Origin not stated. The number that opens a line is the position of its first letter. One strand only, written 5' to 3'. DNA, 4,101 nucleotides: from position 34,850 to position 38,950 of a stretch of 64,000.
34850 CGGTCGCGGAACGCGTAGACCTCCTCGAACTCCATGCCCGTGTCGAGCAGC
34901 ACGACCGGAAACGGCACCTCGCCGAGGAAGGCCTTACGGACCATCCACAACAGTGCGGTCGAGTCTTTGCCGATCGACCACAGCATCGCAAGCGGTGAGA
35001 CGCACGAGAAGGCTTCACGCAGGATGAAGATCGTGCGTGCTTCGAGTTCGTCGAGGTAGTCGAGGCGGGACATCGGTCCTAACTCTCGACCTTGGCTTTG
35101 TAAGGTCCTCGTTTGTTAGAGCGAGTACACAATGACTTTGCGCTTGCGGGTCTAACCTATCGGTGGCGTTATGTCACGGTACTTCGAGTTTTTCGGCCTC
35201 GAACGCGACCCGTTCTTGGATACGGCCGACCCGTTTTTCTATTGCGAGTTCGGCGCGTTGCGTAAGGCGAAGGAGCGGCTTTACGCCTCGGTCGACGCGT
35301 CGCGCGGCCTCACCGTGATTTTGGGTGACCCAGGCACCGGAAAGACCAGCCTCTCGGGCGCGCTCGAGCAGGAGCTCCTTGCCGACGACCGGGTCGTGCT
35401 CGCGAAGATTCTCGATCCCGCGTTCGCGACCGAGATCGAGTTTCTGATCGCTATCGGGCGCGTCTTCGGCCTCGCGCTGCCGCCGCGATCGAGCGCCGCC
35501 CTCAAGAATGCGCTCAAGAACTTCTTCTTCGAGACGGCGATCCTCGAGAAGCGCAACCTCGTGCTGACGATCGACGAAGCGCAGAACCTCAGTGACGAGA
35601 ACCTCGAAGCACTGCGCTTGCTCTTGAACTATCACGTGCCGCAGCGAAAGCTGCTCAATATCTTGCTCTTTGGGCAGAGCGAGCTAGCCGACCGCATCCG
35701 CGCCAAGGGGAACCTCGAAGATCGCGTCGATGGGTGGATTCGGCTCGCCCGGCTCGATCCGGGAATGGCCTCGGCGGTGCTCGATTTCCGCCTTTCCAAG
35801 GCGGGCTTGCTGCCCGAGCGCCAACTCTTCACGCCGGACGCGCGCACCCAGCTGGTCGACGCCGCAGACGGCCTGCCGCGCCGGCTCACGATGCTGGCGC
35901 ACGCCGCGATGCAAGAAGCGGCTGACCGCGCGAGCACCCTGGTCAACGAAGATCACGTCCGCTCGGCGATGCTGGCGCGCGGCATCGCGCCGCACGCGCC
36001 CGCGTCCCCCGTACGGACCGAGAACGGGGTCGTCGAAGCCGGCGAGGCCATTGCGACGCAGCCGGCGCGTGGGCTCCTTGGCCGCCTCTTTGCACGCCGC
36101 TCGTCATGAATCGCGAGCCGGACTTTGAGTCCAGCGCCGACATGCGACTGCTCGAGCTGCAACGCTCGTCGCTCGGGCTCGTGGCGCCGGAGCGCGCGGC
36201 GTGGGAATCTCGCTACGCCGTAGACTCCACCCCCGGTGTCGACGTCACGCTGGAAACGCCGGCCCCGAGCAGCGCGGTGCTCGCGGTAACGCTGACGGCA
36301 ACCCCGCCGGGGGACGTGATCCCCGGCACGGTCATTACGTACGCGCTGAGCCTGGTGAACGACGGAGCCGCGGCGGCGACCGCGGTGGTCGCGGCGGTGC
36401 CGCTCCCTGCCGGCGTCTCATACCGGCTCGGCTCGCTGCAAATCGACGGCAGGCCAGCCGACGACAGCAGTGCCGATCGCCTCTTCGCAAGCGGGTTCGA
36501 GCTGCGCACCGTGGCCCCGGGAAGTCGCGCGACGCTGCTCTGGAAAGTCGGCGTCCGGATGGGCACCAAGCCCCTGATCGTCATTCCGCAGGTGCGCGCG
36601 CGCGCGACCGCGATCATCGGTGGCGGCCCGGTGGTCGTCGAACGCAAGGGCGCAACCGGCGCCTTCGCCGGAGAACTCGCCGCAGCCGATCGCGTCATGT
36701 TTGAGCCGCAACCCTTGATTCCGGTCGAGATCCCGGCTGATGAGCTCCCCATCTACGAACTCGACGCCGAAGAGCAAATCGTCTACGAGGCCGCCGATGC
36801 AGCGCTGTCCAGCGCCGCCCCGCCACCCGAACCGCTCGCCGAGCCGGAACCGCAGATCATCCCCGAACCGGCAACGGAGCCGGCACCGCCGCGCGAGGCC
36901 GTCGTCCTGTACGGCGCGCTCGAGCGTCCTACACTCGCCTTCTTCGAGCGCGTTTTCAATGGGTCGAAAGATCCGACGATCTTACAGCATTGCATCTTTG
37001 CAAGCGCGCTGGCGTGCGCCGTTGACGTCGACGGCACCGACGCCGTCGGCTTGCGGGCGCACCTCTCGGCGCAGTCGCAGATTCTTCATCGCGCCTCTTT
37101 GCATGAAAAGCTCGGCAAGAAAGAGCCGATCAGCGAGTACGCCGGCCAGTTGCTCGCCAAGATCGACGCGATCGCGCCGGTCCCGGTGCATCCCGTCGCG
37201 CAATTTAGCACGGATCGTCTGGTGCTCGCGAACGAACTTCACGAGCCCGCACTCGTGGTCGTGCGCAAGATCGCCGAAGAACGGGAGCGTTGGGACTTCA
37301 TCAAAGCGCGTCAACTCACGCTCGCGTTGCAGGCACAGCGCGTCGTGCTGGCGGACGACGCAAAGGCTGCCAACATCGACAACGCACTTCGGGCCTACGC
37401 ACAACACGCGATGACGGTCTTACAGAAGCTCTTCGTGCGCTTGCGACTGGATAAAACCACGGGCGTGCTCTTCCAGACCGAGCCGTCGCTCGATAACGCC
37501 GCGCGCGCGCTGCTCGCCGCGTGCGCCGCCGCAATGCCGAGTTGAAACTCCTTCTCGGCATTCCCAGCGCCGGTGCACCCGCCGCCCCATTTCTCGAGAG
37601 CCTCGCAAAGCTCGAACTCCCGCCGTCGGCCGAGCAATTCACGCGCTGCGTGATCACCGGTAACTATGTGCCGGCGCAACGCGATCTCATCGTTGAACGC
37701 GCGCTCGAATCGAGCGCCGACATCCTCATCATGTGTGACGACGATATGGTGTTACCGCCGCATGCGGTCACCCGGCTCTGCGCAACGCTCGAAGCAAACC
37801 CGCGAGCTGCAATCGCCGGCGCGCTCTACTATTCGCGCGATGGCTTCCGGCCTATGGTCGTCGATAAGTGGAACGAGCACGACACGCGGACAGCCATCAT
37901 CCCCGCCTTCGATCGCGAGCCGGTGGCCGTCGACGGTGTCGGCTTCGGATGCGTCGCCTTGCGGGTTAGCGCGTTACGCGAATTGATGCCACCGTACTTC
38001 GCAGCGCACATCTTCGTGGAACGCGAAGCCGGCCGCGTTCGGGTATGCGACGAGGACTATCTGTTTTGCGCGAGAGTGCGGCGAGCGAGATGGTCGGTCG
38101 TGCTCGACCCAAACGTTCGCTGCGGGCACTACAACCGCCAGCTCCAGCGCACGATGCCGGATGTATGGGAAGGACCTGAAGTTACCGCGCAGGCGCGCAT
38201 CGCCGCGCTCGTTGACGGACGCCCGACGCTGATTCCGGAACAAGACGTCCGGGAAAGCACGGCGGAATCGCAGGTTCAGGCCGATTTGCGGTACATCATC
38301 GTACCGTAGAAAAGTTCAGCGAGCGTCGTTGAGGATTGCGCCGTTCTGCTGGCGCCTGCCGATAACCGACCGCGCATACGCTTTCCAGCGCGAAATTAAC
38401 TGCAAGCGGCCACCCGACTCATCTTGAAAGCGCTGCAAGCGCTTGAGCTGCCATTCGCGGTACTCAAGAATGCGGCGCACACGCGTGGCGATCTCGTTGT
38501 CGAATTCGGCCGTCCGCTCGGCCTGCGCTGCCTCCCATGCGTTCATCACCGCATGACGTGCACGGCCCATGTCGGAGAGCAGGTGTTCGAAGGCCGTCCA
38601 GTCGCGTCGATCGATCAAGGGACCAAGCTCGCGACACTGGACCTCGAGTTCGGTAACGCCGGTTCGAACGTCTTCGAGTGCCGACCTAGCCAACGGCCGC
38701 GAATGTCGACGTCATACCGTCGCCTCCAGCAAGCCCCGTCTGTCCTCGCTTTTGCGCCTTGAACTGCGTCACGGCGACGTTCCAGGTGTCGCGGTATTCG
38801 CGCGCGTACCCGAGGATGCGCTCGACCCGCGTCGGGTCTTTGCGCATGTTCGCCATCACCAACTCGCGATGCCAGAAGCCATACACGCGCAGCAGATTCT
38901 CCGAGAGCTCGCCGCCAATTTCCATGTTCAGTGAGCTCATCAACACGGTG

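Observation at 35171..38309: Uncharacterised three-gene operon: ExeA-like AAA+ ATPase, DUF11-like/proline-rich protein, GT-A-like protein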

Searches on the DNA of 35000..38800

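Call 59: search_rna_families(source=window, start=35000, end=38800, threshold=evalue, max_evalue=1)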
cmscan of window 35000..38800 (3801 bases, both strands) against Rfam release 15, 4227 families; matches with E-value up to 1: 2.
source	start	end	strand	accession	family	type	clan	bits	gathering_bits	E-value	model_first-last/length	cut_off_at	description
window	37049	37093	-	RF01144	sR17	Gene; snRNA; snoRNA; CD-box;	-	17.7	36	0.73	1-55/55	no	Small nucleolar RNA sR17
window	37692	37831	+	RF00534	SgrS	Gene; antisense;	-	17.4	37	0.094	1-232/232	no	SgrS RNA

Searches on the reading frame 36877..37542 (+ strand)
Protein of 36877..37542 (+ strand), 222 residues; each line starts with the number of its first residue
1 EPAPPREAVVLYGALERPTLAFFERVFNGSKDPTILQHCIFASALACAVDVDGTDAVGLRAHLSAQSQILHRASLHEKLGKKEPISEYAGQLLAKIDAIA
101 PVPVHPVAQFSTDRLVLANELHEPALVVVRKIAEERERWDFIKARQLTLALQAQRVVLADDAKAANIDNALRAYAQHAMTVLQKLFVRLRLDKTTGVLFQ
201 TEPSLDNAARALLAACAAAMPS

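Call 40: search_solved_structures(query=A2, max_evalue=10, show_alignments=2)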
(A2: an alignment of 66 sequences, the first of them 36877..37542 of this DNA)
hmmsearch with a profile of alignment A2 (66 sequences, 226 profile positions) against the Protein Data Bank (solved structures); distinct sequences matched with E-value up to 10: 1.
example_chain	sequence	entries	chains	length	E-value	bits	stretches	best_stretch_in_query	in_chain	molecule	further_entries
5kzm_B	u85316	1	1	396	0.74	12.4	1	68-92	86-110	Tryptophan synthase beta chain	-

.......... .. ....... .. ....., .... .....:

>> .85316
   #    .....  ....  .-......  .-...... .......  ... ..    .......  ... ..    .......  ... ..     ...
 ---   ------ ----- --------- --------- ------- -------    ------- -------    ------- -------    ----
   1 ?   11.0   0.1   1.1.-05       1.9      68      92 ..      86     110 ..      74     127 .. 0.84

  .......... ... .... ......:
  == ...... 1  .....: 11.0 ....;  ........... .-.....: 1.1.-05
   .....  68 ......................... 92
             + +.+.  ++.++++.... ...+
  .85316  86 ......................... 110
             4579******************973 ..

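Call 48: predict_structure(alignment_id=A2)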
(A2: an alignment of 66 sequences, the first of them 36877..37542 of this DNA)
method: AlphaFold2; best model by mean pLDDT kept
length: 222 residues; sequences in the alignment: 66
mean_pLDDT: 95.2   pTM: 0.91
mean pLDDT of the five models: 95.2, 95.1, 94.4, 93.8, 93.3
residues with pLDDT >= 90: 201; 70-90: 21; 50-70: 0; < 50: 0
segments of 3 or more residues with pLDDT < 50: none
pLDDT, mean of each block of 10 residues (from residue 1): 88 97 97 97 98 96 97 91 93 97 87 93 96 97 97 97 98 98 95 95 98 97 76
secondary structure, 60 per line:
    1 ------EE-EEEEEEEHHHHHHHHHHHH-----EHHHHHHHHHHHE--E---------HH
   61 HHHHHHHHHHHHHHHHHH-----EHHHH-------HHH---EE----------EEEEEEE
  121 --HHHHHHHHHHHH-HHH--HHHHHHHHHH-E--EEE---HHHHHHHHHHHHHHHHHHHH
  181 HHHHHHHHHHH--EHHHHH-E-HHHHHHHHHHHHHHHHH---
elements in order: E10-16 H17-28 H35-45 H59-78 H85-88 E114-120 H123-134 H141-150 E155-157 H161-191 H195-199 H203-219

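Call 51: fold_search(model_id=the predicted structure, library=pdb)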
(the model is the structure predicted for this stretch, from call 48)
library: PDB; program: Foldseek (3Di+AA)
matches with E <= 10: 83; with E <= 0.001: 0
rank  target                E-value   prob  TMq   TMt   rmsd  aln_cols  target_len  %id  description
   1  2vdd_A                1.3e+00  0.02  0.13  0.07  37.2       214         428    9  Crystal Structure of the Open State of TolC Outer Membrane Component of Mutlidrug Efflux Pumps (released 2008-04-22)
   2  8vl8_C                1.4e+00  0.14  0.23  0.34  14.4       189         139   10  Salmonella enterica Typhimurium taxis to serine and repellents (Tsr) ligand-binding domain with L-Ser, pH 7 (released 2024-04-03)
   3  7tmo_C                1.5e+00  0.04  0.13  0.06  16.5       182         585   12  V1 complex lacking subunit C from Saccharomyces cerevisiae, State 1 (released 2022-04-06)
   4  2d4u_B                1.7e+00  0.13  0.25  0.33  15.1       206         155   10  Crystal Structure of the ligand binding domain of the bacterial serine chemoreceptor Tsr (released 2006-11-14)
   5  7y1c_A                1.7e+00  0.02  0.14  0.07  30.7       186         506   12  CryoEM structure of Klebsiella phage Kp9 tail complex applied with C6 symmetry (released 2023-06-14)
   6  3atp_A                2.3e+00  0.07  0.22  0.29  14.5       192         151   10  Structure of the ligand binding domain of the bacterial serine chemoreceptor Tsr with ligand (released 2011-10-19)
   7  2kvp_MODEL_1_A        2.6e+00  0.08  0.23  0.29  15.4       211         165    7  Solution Structure of the R10 Domain of Talin (released 2010-05-05)
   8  4ceh_A                2.7e+00  0.02  0.16  0.04  20.0       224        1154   11  Crystal structure of AddAB with a forked DNA substrate (released 2014-03-12)
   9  6tjp_A                3.6e+00  0.01  0.13  0.07  30.0       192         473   13  Crystal structure of T7 bacteriophage portal protein, 13mer, closed valve - P212121 (released 2020-12-16)
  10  5kjw_A                3.8e+00  0.01  0.11  0.07  20.6       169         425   11  Crystal structure of Coleus blumei HCT in complex with 3-hydroxyacetophenone (released 2016-11-02)
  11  8vl8_A                4.0e+00  0.04  0.20  0.28  11.3       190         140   11  Salmonella enterica Typhimurium taxis to serine and repellents (Tsr) ligand-binding domain with L-Ser, pH 7 (released 2024-04-03)
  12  7y88                  4.0e+00  0.02  0.19  0.13  16.0       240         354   14  class I diterpene synthase (CyS-GGPP-Mg2+) from Streptomyces cattleya (released 2022-12-21)
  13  8fyv_A                4.5e+00  0.04  0.20  0.28  13.9       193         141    9  Salmonella enterica serovar Typhimurium chemoreceptor Tsr (taxis to serine and repellents) ligand-binding domain in co (released 2024-05-15)
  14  9cce_A                4.5e+00  0.03  0.16  0.18  15.1       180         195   10  structure of DYNA_1b7 (released 2025-08-13)
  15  1r0d_A                4.5e+00  0.03  0.18  0.20  17.3       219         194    8  HIP1R THATCH DOMAIN CORE (released 2004-07-06)
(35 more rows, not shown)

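Call 63: find_homologous_proteins(query=A2, max_evalue=0.001)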
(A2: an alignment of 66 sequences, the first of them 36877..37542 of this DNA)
Query A2 (66 sequences) (222 aa, profile of the alignment): 44 proteins with E <= 0.001 among 8000 candidates.
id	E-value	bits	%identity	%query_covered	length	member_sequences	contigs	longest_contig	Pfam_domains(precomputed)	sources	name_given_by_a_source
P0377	5.2e-101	355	87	97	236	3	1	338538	-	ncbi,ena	-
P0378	6.8e-101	354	82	90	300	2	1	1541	-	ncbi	ncbi:MAG: hypothetical protein WB491_05700, partial [Candidatus Aquilonibacter sp.]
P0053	1.2e-100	354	81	91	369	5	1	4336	-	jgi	jgi:hypothetical protein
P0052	2.7e-100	352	82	97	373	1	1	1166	-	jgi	jgi:hypothetical protein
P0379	2.3e-99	349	87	98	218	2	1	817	-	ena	-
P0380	1.3e-98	347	79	95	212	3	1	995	-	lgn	-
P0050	1.7e-98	347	80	93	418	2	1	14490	-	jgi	jgi:uncharacterized repeat protein (TIGR01451 family)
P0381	1.8e-98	346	54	97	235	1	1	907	-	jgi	jgi:hypothetical protein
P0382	2.0e-98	346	54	95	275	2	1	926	-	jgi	jgi:hypothetical protein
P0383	5.3e-97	342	63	92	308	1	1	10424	-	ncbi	ncbi:MAG: hypothetical protein ACYDGM_05445, partial [Vulcanimicrobiaceae bacterium]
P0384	1.6e-95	337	60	90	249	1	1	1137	-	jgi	jgi:hypothetical protein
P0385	7.2e-95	335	60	97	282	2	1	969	-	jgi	jgi:hypothetical protein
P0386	2.4e-94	333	51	96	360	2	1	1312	-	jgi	jgi:hypothetical protein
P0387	1.3e-93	331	57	97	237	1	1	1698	-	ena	-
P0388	1.6e-91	324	60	97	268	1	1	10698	-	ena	-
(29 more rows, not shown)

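Call 64: search_protein_families(library=pfam, alignment_id=A2, max_evalue=1)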
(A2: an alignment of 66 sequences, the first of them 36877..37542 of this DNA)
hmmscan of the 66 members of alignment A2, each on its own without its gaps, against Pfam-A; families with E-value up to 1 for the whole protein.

A. member 1, window:36877-37542:+ (222 aa): 0 families

B. families by the number of members that match (of 66 scanned): 12 families
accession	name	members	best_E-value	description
PF11640.13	TAN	5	0.045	Telomere-length maintenance and DNA damage repair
PF10180.14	WKF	3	0.084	WKF domain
PF20136.4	DUF6526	2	0.022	Family of unknown function (DUF6526)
PF19875.4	DUF6348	2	0.11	Family of unknown function (DUF6348)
PF19204.5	DUF5876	1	0.025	Family of unknown function (DUF5876)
PF09829.14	DUF2057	1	0.057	Uncharacterized protein conserved in bacteria (DUF2057)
PF22925.3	TS_C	1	0.063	Trans-sialidase, C-terminal domain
PF11004.14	Kdo_hydroxy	1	0.13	3-deoxy-D-manno-oct-2-ulosonic acid (Kdo) hydroxylase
PF20629.2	GD_AH_C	1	0.13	D-galactarate/Altronate dehydratase, C-terminal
PF22556.1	DAM-like-phage2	1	0.2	Phage DNA Adenine Methylase-like domain 2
PF25251.1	DUF7853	1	0.21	Family of unknown function (DUF7853)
PF10809.13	DUF2732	1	0.97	Protein of unknown function (DUF2732)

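Call 68: fold_search(model_id=the predicted structure, library=viral)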
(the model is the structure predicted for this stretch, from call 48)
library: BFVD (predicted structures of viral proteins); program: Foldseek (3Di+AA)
matches with E <= 10: 59; with E <= 0.001: 0
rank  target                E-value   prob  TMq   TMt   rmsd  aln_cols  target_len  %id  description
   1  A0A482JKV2            7.9e-01  0.28  0.21  0.36  11.2       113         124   18  Uncharacterized protein [Shigella phage Buco]
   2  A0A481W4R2            2.1e+00  0.01  0.12  0.08  20.8       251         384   12  Putative structural head protein [Pseudomonas phage Psa21]
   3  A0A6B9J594            2.4e+00  0.02  0.13  0.17  11.9       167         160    9  Uncharacterized protein [Vibrio phage vB_VchM_Kuja]
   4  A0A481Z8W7            2.7e+00  0.02  0.15  0.10  24.8       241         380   10  HNH endonuclease [Pithovirus LCPAC302]
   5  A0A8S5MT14            3.3e+00  0.02  0.16  0.08  17.4       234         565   11  Minor capsid protein [Siphoviridae sp. ctT3f41]
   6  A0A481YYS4            3.7e+00  0.01  0.10  0.04  41.8       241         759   12  Chromosome segregation ATPase [Marseillevirus LCMAC202]
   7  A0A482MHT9            3.9e+00  0.03  0.18  0.25  11.0       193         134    8  Uncharacterized protein [Serratia phage Parlo]
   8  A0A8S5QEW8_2          4.2e+00  0.06  0.24  0.08  12.8       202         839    8  Putative tail protein (Fragment) [Siphoviridae sp. ctbvd11]
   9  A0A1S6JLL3            4.4e+00  0.02  0.15  0.15  21.3       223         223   14  Tegument protein UL51 [Herpesvirus ateles type 1 (strain Lennette)]
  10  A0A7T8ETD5            4.4e+00  0.01  0.11  0.11  19.6       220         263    9  (no name in the UniProt tables at hand)
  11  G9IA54                4.4e+00  0.01  0.12  0.07  22.1       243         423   11  (no name in the UniProt tables at hand)
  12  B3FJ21                4.9e+00  0.01  0.13  0.10  23.3       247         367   10  Virion structural protein [Pseudomonas phage 201phi2-1]
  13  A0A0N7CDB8            4.9e+00  0.01  0.10  0.05  20.9       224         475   10  Uncharacterized protein [Salmonella phage 38]
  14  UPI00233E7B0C         5.2e+00  0.03  0.14  0.18  11.4       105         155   13  (no name look-up for this kind of identifier)
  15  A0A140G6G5            5.2e+00  0.02  0.17  0.18  19.5       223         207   13  Uncharacterized protein [Arthrobacter phage KellEzio]
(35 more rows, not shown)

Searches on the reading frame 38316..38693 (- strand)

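Call 7: search_protein_families(library=pfam, proteins=[window:38316-38693:-], max_evalue=0.001)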
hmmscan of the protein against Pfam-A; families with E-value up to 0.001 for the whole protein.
window:38316-38693:- (125 aa): 0 families

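Call 42: search_protein_families(library=padloc, proteins=[window:38316-38693:-], max_evalue=0.01)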
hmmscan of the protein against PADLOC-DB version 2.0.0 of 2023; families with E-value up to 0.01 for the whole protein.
window:38316-38693:- (125 aa): 0 families

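Call 67: search_protein_families(library=pfam, proteins=[window:38316-38693:-], max_evalue=5)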
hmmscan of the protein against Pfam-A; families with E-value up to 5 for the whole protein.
window:38316-38693:- (125 aa): 2 families
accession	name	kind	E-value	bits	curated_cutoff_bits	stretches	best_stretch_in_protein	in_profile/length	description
PF02255.21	PTS_IIA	-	0.041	14.4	27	1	38-91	6-59/94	PTS system, Lactose/Cellobiose specific IIA subunit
PF10444.14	Nbl1_Borealin_N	-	1.2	9.2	24.4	1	62-88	7-33/57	Nbl1 / Borealin N terminal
